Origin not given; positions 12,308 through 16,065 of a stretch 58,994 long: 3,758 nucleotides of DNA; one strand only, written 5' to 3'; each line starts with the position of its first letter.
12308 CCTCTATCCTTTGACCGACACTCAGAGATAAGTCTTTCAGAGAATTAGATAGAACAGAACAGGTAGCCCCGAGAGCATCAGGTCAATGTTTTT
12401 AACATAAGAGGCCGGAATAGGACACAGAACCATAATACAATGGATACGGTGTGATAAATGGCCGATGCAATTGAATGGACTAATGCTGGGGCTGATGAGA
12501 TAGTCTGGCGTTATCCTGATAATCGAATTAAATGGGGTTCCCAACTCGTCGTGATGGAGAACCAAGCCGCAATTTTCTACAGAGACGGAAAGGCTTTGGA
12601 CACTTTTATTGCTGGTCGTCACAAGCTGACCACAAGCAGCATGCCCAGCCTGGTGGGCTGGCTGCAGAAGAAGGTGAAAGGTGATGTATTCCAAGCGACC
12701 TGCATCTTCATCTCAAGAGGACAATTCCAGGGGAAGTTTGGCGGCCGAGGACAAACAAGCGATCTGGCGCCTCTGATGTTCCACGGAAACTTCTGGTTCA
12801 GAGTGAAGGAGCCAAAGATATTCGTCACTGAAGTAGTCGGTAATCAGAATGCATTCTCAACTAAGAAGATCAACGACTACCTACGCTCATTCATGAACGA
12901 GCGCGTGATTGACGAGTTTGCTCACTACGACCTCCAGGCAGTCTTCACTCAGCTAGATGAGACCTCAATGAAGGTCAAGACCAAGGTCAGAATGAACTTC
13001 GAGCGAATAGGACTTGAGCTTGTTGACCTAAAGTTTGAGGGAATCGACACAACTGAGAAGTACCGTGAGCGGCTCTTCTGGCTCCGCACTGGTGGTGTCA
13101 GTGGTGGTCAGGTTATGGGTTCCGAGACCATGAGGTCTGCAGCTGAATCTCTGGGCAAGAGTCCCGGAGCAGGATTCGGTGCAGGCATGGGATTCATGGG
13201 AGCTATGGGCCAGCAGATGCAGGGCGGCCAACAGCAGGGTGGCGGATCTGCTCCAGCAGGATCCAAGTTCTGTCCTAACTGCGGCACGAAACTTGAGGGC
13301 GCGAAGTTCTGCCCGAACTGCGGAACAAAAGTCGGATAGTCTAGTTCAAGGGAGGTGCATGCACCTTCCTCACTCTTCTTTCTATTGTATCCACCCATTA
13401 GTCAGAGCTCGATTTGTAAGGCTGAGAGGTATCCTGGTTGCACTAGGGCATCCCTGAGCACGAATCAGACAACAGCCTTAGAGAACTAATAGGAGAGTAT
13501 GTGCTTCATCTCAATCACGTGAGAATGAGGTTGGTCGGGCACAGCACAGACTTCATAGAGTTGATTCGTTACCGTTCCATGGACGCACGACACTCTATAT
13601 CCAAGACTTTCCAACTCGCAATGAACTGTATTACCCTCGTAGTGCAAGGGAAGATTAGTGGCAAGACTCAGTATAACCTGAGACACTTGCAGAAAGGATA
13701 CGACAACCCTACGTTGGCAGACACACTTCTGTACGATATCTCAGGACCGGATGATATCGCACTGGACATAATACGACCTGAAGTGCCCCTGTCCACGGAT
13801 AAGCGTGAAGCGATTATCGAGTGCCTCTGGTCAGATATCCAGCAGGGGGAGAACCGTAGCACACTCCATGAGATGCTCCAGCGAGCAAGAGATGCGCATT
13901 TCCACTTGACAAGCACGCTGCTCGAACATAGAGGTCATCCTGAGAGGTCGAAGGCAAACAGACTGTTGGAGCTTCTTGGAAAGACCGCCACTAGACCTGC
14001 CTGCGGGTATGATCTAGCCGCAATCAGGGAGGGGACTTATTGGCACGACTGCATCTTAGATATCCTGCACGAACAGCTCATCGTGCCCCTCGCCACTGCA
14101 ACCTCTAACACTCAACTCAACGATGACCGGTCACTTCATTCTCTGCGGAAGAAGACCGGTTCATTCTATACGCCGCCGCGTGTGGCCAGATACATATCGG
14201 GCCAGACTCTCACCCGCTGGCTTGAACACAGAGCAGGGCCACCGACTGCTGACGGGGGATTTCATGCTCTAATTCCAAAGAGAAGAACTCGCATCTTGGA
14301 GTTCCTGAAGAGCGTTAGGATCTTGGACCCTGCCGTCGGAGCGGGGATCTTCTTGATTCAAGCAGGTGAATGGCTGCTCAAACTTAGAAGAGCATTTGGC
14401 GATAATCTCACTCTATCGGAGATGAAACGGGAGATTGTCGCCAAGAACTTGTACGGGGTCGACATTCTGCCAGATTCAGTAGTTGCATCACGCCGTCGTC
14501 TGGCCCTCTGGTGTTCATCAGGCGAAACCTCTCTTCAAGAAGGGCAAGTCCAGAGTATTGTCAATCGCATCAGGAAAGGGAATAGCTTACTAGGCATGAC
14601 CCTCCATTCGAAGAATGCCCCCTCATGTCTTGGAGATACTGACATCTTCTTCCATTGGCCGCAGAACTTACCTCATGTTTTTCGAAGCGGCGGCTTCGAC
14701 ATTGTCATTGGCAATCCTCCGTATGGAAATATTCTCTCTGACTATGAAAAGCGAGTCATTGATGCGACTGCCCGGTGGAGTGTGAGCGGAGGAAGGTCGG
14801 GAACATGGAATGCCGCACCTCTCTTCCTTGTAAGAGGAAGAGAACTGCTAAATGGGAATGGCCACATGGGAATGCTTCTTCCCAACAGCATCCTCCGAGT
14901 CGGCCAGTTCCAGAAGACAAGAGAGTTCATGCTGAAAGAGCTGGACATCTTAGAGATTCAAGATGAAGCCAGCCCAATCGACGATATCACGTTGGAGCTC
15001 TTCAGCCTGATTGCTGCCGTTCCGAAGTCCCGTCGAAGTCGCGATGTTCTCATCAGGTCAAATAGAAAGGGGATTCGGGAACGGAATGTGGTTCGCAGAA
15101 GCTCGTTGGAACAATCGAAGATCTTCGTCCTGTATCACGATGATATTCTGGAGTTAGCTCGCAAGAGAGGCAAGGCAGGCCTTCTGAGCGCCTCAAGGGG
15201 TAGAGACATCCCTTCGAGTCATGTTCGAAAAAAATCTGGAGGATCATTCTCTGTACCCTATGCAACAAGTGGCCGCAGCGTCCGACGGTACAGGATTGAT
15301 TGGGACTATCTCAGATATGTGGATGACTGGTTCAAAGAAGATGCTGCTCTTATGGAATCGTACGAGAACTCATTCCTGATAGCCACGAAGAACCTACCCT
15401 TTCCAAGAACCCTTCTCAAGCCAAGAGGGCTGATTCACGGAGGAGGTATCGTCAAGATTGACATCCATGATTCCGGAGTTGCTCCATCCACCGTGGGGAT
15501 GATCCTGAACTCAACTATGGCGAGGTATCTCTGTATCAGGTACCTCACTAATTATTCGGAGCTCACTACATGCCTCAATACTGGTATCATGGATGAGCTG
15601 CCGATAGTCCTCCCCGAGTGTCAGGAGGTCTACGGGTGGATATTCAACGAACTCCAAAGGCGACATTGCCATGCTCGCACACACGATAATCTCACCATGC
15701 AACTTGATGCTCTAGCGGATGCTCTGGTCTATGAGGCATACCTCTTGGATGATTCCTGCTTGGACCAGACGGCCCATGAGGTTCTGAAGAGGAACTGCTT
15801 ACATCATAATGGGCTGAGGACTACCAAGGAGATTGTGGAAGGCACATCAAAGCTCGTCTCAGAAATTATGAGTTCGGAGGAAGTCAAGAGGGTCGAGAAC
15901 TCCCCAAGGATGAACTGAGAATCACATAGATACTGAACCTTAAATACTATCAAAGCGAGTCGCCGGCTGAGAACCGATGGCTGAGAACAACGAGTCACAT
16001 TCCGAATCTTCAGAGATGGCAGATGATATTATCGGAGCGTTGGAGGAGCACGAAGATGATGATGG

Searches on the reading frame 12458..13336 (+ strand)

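Call 93: search_protein_families(library=pfam, proteins=[window:12458-13336:+], max_evalue=0.00001)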
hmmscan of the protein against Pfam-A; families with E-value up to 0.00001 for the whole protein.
window:12458-13336:+ (293 aa): 5 families
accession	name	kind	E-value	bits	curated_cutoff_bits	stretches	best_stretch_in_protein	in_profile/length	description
PF13421.11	Band_7_1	-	1.4e-23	84.1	24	1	16-203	1-200/211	SPFH domain-Band 7 family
PF01145.31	Band_7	-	1.3e-13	51.8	23.6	1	31-206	2-155/176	SPFH domain / Band 7 family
PF13240.11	Zn_Ribbon_1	-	2.2e-08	34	25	1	271-292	1-23/23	zinc-ribbon domain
PF12773.13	DZR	-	1.5e-06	28.7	27.3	1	265-292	8-34/45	Double zinc ribbon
PF13248.11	Zn_ribbon_3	-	5.6e-06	26.1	27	0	272-291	5-25/26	zinc-ribbon domain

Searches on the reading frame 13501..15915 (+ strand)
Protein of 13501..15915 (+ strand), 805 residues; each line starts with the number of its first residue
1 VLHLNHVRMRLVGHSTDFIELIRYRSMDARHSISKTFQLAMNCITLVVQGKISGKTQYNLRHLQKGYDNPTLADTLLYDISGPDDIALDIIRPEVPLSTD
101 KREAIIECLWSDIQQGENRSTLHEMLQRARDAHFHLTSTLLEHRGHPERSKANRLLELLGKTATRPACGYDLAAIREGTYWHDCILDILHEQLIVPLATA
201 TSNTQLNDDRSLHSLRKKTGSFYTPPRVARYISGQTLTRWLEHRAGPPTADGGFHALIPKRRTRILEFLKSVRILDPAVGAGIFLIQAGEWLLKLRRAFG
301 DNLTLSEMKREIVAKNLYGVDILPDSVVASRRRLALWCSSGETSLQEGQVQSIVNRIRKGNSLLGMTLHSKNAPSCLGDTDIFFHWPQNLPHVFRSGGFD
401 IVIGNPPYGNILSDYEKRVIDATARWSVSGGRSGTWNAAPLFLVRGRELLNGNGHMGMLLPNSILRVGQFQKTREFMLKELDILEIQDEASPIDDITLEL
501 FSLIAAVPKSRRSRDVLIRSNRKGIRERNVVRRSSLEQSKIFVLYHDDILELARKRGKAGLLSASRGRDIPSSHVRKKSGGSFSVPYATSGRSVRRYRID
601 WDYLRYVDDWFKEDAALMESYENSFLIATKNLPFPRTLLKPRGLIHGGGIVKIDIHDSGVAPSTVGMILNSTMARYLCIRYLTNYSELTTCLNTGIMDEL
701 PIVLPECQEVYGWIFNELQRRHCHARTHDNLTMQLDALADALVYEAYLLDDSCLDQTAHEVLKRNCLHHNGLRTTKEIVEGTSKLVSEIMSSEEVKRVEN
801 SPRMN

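Call 93: search_protein_families(library=pfam, proteins=[window:13501-15915:+], max_evalue=0.00001)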
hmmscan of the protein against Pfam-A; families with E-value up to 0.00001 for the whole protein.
window:13501-15915:+ (805 aa): 3 families
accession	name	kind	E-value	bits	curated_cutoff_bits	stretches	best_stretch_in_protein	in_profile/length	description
PF07669.17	Eco57I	-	7.5e-23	81.9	25.3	1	315-488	1-164/171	Eco57I restriction-modification methylase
PF02384.22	N6_Mtase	-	2.6e-07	30.7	20.4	0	218-474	24-198/311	N-6 DNA Methylase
PF20473.4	MmeI_Mtase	-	5.6e-06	26.2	27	0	264-409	13-146/259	MmeI, DNA-methyltransferase domain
